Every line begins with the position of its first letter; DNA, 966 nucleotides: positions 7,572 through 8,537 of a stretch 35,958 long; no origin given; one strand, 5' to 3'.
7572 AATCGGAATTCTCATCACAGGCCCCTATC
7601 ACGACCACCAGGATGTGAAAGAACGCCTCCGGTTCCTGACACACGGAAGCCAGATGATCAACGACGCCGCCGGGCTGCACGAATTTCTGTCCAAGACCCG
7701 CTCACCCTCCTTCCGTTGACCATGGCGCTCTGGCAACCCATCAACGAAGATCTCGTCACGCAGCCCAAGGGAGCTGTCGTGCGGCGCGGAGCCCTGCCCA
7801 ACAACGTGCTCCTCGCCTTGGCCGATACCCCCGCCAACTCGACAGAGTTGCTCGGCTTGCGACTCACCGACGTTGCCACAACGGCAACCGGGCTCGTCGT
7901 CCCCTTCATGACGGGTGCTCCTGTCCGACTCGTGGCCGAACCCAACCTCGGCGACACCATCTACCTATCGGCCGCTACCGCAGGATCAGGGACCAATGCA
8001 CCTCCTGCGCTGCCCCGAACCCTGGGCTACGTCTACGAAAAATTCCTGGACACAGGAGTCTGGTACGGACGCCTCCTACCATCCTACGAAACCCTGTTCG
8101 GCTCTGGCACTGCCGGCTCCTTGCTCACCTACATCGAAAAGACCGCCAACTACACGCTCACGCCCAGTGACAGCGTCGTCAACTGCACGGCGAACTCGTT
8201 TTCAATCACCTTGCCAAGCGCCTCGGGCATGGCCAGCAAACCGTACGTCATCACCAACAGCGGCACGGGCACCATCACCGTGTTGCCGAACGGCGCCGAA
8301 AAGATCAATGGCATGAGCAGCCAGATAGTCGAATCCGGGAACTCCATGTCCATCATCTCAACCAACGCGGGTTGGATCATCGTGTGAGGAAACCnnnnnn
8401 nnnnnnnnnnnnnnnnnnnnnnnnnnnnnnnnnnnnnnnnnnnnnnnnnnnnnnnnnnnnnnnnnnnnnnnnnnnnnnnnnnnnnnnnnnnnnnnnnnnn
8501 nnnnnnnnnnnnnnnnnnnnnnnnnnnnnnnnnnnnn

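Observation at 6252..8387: Three-unit tandem array of a two-gene cassette in different states of decay, with one compositionally foreign copy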

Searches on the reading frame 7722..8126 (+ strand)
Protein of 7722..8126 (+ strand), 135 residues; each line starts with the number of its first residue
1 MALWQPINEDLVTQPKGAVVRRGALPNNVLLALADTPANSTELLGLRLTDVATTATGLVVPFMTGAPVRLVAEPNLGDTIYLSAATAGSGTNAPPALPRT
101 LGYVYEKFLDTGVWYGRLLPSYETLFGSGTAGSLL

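Call 68: search_protein_representatives(protein=window:7722-8126:+)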
Query: 135 residues. Proteins with E-value up to 0.001 (for the whole library): 62; up to 1e-10: 41; up to 1e-30: 3. The best 62 are listed.
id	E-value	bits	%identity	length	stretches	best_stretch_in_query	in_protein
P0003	3.2e-61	221.5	80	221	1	1-135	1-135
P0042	6.0e-33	130.0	54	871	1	3-127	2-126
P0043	1.7e-31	125.3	55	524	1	1-121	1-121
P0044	2.3e-29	118.4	48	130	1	3-121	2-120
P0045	2.6e-27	111.8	51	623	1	1-122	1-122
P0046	4.7e-24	101.2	44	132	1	1-118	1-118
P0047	2.5e-23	98.9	49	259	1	1-124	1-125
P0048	7.5e-23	97.3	42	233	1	3-120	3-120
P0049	3.0e-22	95.4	47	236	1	1-120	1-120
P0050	3.4e-22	95.2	47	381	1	3-131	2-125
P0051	7.0e-22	94.2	46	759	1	3-125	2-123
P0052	6.8e-21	91.0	43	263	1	1-129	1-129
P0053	1.0e-19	87.2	46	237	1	3-121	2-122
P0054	3.6e-19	85.4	48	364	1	7-124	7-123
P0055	3.8e-19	85.4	46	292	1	1-121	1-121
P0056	9.9e-19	84.0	47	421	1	5-133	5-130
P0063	4.7e-15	72.1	46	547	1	6-121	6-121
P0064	6.8e-15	71.6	46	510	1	6-122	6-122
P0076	8.3e-13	64.8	39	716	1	3-128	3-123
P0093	3.7e-04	36.8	56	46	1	1-39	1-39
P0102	9.6e-04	35.5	47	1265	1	19-105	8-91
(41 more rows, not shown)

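Call 69: search_protein_families(library=pfam, proteins=[P0042, P0043, P0045, P0051, P0050, P0056, P0063, P0064, P0076, P0102], max_evalue=0.001)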
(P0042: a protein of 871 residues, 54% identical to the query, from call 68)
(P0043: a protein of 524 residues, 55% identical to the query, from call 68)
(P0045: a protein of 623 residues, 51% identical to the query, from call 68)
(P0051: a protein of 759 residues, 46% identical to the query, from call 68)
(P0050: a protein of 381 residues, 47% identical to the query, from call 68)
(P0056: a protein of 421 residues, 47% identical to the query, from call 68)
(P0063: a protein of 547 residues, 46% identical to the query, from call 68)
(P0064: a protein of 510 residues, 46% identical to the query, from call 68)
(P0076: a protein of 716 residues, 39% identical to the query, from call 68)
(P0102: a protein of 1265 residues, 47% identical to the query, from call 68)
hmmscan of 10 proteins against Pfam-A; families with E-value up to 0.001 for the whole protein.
P0042 (871 aa): 0 families

P0043 (524 aa): 0 families

P0045 (623 aa): 0 families

P0051 (759 aa): 0 families

P0050 (381 aa): 0 families

P0056 (421 aa): 0 families

P0063 (547 aa): 0 families

P0064 (510 aa): 0 families

P0076 (716 aa): 0 families

P0102 (1265 aa): 0 families

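Call 70: search_protein_families(library=phrogs, proteins=[P0042, P0043, P0045, P0051, P0050, P0056, P0063, P0064, P0076, P0047], max_evalue=0.001)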
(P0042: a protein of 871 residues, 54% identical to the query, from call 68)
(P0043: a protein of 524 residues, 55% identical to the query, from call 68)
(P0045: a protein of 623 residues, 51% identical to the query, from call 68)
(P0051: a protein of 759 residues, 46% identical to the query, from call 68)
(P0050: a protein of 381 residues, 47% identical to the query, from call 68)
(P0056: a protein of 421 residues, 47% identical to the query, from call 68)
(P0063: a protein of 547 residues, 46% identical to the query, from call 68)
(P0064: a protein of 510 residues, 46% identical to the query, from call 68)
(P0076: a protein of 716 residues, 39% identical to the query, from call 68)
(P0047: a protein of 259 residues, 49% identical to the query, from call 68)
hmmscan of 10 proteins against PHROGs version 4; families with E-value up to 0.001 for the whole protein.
P0042 (871 aa): 0 families

P0043 (524 aa): 2 families
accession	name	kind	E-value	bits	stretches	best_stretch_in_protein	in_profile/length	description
phrog_1645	-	head and packaging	1.7e-87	295.1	1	134-523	49-439/440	virion structural protein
phrog_5838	-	head and packaging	9.4e-24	84.3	1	265-353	569-658/1106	virion structural protein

P0045 (623 aa): 0 families

P0051 (759 aa): 0 families

P0050 (381 aa): 0 families

P0056 (421 aa): 0 families

P0063 (547 aa): 0 families

P0064 (510 aa): 0 families

P0076 (716 aa): 0 families

P0047 (259 aa): 0 families

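Call 75: find_encoding_contigs(protein=P0093, flank=5000, max_places=4)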
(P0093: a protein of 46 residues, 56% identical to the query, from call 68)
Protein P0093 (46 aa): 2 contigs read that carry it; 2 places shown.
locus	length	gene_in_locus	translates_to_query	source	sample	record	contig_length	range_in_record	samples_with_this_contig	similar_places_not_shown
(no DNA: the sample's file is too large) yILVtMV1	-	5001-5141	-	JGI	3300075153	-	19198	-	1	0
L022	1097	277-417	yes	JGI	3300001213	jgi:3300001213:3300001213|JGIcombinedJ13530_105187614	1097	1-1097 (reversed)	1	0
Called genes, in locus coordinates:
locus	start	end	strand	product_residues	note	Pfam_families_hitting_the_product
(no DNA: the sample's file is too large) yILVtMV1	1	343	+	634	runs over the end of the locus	-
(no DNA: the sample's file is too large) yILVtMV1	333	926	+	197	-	PF18757:Nmad5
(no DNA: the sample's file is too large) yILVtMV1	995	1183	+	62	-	-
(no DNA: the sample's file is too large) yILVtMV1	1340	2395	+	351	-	PF04542:Sigma70_r2, PF04545:Sigma70_r4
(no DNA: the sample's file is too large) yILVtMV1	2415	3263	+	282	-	PF01510:Amidase_2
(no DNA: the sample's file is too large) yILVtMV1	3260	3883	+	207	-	-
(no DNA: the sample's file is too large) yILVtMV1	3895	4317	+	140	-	-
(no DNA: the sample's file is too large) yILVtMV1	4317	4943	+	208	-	-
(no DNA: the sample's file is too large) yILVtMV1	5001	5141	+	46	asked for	-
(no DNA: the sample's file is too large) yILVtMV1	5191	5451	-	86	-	-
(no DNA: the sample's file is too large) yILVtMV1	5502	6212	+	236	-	-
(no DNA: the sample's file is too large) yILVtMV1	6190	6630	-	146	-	?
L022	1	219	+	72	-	?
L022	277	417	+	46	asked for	-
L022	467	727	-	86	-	-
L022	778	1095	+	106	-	?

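Call 76: find_encoding_contigs(protein=P0043, flank=6000, max_places=3)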
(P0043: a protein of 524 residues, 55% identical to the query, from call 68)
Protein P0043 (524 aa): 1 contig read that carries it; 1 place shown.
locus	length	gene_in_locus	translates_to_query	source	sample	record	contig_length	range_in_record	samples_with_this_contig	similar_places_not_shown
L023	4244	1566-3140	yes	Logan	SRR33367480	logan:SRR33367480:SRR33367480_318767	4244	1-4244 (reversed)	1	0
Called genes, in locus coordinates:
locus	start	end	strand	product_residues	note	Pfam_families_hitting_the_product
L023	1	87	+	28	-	?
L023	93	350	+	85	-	-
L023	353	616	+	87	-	-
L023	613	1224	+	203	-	-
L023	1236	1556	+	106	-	-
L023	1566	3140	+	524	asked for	-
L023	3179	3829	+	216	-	-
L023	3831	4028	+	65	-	-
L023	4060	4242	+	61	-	?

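Call 82: find_related_loci(query=window:7722-8126:+, collection=viral_contigs, flank=5000)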
Query window:7722-8126:+ (135 aa) in viral_contigs; peptide patterns used: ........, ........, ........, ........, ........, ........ (x = any residue, [..] = any of these).
16 stretches matched a pattern, but none encodes a relative of the query by tblastn (E <= 1e-3).

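Call 86: search_solved_structures(query=A4, max_evalue=1)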
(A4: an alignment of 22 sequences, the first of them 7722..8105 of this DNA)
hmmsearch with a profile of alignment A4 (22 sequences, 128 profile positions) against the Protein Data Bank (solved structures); distinct sequences matched with E-value up to 1: 0.

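Call 87: search_protein_families(library=phrogs, alignment_id=A4, max_evalue=0.01)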
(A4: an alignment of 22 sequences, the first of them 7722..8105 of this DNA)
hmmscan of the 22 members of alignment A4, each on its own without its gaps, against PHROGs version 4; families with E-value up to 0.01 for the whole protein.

A. member 1, window:7722-8105:+ (128 aa): 0 families

B. families by the number of members that match (of 22 scanned): 1 family
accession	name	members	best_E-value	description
phrog_37517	-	1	0.0073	-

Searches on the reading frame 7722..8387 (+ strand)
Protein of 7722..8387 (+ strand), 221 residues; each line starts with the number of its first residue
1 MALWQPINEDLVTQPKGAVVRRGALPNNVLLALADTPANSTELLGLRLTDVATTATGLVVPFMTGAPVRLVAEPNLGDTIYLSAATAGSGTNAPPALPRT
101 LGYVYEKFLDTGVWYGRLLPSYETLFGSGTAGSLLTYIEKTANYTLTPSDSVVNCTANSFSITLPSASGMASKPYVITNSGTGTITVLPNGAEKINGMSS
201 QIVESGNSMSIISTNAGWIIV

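Call 7: search_protein_families(library=pfam, proteins=[window:7722-8387:+], max_evalue=0.1)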
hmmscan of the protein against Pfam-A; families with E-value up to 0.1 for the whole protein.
window:7722-8387:+ (221 aa): 0 families

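Call 10: search_protein_families(library=phrogs, proteins=[window:7722-8387:+], max_evalue=0.01)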
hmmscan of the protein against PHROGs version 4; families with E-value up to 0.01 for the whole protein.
window:7722-8387:+ (221 aa): 1 family
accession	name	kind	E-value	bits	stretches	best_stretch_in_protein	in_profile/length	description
phrog_37034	-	unknown function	0.0025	18.7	1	138-221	86-171/171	-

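Call 13: search_dna_similar(query=window:7722-8387:+, collection=phages, mode=protein, max_evalue=0.01)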
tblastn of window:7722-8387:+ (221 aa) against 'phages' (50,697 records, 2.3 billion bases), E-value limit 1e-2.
Records with a match: 3; places in all: 3; records where one place covers at least 80% of the query: 0.
Best place of each record, by identity: <60% 3.
By first word of the organism name: Arthrobacter 3.
By host as written in the record: Arthrobacter globiformis B-2979 2; Arthrobacter globiformis NRRL B-2880 1.
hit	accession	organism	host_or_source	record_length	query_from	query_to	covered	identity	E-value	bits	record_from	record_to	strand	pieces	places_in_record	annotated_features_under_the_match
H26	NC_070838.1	Arthrobacter phage SilentRX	Arthrobacter globiformis B-2979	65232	140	221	37%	38.1%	2e-3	44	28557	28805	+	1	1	34: hypothetical protein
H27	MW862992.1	Arthrobacter phage SilentRX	Arthrobacter globiformis B-2979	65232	140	221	37%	38.1%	2e-3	44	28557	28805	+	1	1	34: hypothetical protein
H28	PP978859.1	Arthrobacter phage AWGoat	Arthrobacter globiformis NRRL B-2880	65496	138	221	38%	36.0%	7e-3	43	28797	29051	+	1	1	32: hypothetical protein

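Call 16: get_annotated_region(hit=H26, flank=6000)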
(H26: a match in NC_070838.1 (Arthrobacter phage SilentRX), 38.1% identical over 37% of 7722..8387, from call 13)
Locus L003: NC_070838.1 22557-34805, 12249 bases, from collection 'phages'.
description: Arthrobacter phage SilentRX, complete genome.
organism: Arthrobacter phage SilentRX (NCBI taxid 2836091)
taxonomy: Viruses; Duplodnaviria; Heunggongvirae; Uroviricota; Caudoviricetes; Silentrexvirus; Silentrexvirus silentrx
host: Arthrobacter globiformis B-2979; source: soil; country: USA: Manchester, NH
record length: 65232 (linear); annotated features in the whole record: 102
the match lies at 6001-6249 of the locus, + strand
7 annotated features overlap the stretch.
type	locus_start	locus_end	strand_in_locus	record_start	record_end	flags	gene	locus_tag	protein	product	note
CDS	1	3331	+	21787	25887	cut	31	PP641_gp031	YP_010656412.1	tail length tape measure protein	-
CDS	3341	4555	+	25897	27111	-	32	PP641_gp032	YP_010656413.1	minor tail protein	-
CDS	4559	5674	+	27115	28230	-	33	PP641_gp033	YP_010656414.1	minor tail protein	-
CDS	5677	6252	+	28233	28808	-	34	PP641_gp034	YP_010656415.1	hypothetical protein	-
CDS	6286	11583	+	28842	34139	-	35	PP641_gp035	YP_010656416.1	minor tail protein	-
CDS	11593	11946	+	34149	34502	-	36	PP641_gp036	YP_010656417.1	hypothetical protein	-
CDS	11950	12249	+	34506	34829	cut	37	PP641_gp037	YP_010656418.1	hypothetical protein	-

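Call 17: find_homologous_proteins(query=window:7722-8387:+)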
Query window:7722-8387:+ (221 aa): 29 proteins with E <= 0.001 among 1152 candidates.
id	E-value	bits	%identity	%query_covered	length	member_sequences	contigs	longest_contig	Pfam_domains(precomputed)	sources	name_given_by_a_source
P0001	1.7e-136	470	100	100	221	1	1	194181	-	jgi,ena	-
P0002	8.2e-109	380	79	100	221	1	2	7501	-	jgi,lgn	jgi:hypothetical protein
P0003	8.8e-105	367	77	100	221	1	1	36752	-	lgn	-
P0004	9.4e-20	89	55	38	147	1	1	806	-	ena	-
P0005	2.1e-18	85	54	39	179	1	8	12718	-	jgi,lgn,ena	-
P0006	3.3e-18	84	48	47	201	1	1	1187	PF25692.2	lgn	-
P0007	5.4e-15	73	51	39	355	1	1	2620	PF05658.20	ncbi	-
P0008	1.1e-14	72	36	59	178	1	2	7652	-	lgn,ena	-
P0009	2.0e-14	72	50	40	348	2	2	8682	-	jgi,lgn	jgi:hypothetical protein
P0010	3.2e-14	71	48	38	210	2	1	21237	-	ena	-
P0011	3.7e-14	71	42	47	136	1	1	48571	-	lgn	-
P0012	7.4e-14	70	48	40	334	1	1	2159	-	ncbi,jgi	jgi:hypothetical protein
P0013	1.3e-13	69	33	57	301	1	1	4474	-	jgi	jgi:hypothetical protein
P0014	2.1e-13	68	47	41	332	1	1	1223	-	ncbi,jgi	jgi:hypothetical protein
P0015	3.0e-13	68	46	38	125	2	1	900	PF07880.17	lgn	-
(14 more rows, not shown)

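Call 19: find_encoding_contigs(protein=P0003, flank=10000, max_places=3)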
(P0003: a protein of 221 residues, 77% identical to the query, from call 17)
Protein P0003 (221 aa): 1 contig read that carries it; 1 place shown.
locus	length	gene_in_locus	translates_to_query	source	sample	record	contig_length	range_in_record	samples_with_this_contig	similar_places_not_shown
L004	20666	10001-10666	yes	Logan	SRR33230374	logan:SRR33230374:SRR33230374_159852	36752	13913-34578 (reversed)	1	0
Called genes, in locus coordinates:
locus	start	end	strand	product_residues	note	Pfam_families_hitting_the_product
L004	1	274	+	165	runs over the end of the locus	-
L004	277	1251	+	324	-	-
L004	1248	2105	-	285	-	-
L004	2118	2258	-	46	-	-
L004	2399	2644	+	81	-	-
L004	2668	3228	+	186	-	-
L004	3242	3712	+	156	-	-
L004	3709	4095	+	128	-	-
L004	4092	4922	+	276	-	-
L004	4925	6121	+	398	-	-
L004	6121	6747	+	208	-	-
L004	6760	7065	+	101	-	-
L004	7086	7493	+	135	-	-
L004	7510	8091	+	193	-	-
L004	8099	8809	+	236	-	-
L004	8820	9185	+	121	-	-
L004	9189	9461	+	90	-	-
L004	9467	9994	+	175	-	-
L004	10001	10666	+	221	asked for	-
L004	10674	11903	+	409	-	-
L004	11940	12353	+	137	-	-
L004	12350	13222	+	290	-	-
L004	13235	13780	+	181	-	-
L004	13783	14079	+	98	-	-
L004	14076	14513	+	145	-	-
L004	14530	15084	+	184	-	-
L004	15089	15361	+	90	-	-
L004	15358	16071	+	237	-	-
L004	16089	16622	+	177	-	-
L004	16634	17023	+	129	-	-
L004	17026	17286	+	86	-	-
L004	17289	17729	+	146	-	-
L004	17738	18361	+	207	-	-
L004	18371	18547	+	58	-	-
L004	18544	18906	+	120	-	-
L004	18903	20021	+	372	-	-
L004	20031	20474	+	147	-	-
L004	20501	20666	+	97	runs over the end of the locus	-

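Call 20: find_encoding_contigs(protein=P0002, flank=10000, max_places=3)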
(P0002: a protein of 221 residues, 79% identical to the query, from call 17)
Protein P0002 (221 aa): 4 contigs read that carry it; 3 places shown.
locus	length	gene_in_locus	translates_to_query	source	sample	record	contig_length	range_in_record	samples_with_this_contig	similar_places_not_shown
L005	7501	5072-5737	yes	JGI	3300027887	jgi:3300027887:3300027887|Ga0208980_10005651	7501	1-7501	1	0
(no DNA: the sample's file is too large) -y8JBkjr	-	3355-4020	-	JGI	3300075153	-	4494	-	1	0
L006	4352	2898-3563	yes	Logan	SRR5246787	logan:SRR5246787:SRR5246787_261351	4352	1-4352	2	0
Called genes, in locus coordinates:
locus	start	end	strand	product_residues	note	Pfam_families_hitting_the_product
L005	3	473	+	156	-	?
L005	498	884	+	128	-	-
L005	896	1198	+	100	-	-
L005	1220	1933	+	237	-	-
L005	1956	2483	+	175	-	-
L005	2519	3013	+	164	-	-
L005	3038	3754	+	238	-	-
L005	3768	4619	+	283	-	-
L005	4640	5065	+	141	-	-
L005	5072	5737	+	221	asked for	-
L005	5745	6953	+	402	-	-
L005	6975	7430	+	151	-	-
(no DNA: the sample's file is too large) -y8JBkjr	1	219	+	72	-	?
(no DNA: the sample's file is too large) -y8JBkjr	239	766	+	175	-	-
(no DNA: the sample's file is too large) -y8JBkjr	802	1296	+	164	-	-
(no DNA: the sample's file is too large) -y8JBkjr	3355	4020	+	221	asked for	-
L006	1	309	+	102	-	?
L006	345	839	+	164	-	-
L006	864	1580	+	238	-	-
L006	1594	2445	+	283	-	-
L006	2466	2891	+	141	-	-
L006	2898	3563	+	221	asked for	-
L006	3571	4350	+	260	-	?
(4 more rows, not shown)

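Call 25: find_encoding_contigs(protein=P0001, flank=10000, max_places=2)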
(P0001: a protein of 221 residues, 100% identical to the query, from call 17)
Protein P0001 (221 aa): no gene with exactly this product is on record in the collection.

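Call 41: predict_structure(alignment_id=A1)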
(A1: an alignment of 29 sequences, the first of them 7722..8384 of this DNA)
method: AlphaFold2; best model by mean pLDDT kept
length: 221 residues; sequences in the alignment: 29
mean_pLDDT: 60.4   pTM: 0.43
mean pLDDT of the five models: 60.4, 60.0, 59.2, 57.7, 56.6
residues with pLDDT >= 90: 69; 70-90: 17; 50-70: 6; < 50: 129
segments of 3 or more residues with pLDDT < 50: 1-107, 112-133
pLDDT, mean of each block of 10 residues (from residue 1): 29 40 39 40 40 38 39 40 37 40 46 47 38 68 92 91 93 92 95 94 95 92 89
secondary structure, 60 per line:
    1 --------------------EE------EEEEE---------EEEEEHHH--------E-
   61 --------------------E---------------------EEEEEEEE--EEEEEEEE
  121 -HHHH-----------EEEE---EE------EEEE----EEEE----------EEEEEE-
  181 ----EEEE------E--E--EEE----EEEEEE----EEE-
elements in order: E29-33 E43-47 E103-110 E113-120 H122-125 E137-140 E152-155 E160-163 E174-179 E185-188 E201-203 E208-213 E218-220

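Call 45: fold_search(model_id=the predicted structure, library=pdb)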
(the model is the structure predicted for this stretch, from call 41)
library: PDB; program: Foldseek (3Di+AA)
matches with E <= 10: 16; with E <= 0.001: 2
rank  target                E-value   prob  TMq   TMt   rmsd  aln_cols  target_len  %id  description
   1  24qj                  3.3e-07  1.00  0.33  0.16  17.0       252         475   17  Crystal structure of a tailspike depolymerase (Solidus_gp83) from Acinetobacter phage Solidus (released 2026-03-25)
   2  9ny6_C                4.1e-05  1.00  0.34  0.27  19.0       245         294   13  Pseudomonas phage Pa223 capsid spike (released 2025-08-06)
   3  6o38_C                3.1e-03  1.00  0.29  0.13   9.8       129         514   16  Structure of a chaperone-substrate complex (released 2019-07-24)
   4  4dny                  1.0e-02  1.00  0.25  0.48   2.9        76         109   21  Crystal structure of enterohemorrhagic E. coli StcE(132-251) (released 2012-05-16)
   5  6o38_A                1.1e-02  0.99  0.28  0.12   9.7       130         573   15  Structure of a chaperone-substrate complex (released 2019-07-24)
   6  6o38_F                1.4e-02  0.99  0.27  0.12   9.6       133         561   14  Structure of a chaperone-substrate complex (released 2019-07-24)
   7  8db3_B                1.6e+00  0.06  0.09  0.05  10.0        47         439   11  Crystal structure of KaiC with truncated C-terminal coiled-coil domain (released 2023-03-22)
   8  8dba_G                2.8e+00  0.06  0.10  0.05   8.9        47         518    8  Crystal structure of dodecameric KaiC (released 2023-03-22)
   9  8dba_L                3.1e+00  0.04  0.09  0.04  10.5        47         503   11  Crystal structure of dodecameric KaiC (released 2023-03-22)
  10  7kmq_A                4.4e+00  0.16  0.17  0.05   2.6        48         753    8  Crystal structure of the GH95 alpha-L-1,2-fucosidase (Xac1774) from Xanthomonas citri (released 2021-05-26)
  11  8vuk                  4.4e+00  0.02  0.14  0.25   9.5       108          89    9  The crystal structure of Brucella abortus FtrB at 1.3 Angstrom resolution (released 2025-01-22)
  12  9c3c_b                4.4e+00  0.02  0.13  0.09  18.7       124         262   15  Cryo-EM structure of native dystrophin-glycoprotein complex (DGC) (released 2024-10-23)
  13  6vqv_C                6.3e+00  0.01  0.07  0.05  22.2       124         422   11  Type I-F CRISPR-Csy complex with its inhibitor AcrF9 (released 2020-03-11)
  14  3aw5                  7.5e+00  0.03  0.16  0.09   8.6        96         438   12  Structure of a multicopper oxidase from the hyperthermophilic archaeon Pyrobaculum aerophilum (released 2011-06-08)
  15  6igl_A                9.5e+00  0.06  0.09  0.05   6.7        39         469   13  Crystal Structure of human ETB receptor in complex with IRL1620 (released 2018-11-21)
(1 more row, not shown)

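Call 48: find_homologous_proteins(query=L004:7086-7490:+)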
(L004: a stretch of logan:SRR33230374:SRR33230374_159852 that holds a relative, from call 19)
Query L004:7086-7490:+ (135 aa): 3 proteins with E <= 0.001 among 4 candidates.
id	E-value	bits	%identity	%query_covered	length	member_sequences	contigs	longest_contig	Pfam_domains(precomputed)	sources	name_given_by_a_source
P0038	8.7e-88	309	100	100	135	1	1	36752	-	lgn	-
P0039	3.2e-29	119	51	93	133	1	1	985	-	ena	-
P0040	1.5e-26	111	51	87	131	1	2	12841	-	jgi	jgi:hypothetical protein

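Call 50: find_encoding_contigs(protein=P0040, flank=8000, max_places=3)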
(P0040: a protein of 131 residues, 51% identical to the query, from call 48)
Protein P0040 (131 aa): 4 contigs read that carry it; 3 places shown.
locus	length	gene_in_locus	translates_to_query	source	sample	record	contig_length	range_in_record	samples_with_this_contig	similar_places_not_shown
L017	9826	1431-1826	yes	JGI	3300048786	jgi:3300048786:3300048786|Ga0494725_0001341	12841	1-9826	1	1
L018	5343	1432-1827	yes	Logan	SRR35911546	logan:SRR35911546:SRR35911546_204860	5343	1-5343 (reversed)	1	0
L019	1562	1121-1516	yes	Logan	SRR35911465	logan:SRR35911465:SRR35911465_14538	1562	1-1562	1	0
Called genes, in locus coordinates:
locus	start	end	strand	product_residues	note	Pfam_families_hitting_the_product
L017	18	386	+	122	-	-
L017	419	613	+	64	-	-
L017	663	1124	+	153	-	-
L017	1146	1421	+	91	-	-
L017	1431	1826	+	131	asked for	-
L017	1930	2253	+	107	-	-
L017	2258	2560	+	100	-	-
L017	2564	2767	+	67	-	-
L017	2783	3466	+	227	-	-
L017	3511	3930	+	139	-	PF01909:NTP_transf_2, PF18765:Polbeta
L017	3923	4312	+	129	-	PF05168:HEPN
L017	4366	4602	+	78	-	-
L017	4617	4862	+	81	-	-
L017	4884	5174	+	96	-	-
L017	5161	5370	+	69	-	-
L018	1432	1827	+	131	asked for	-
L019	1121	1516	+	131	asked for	-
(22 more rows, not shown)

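Call 72: search_solved_structures(query=A1, max_evalue=1)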
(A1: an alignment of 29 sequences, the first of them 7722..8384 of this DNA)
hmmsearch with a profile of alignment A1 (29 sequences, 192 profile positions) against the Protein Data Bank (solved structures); distinct sequences matched with E-value up to 1: 0.
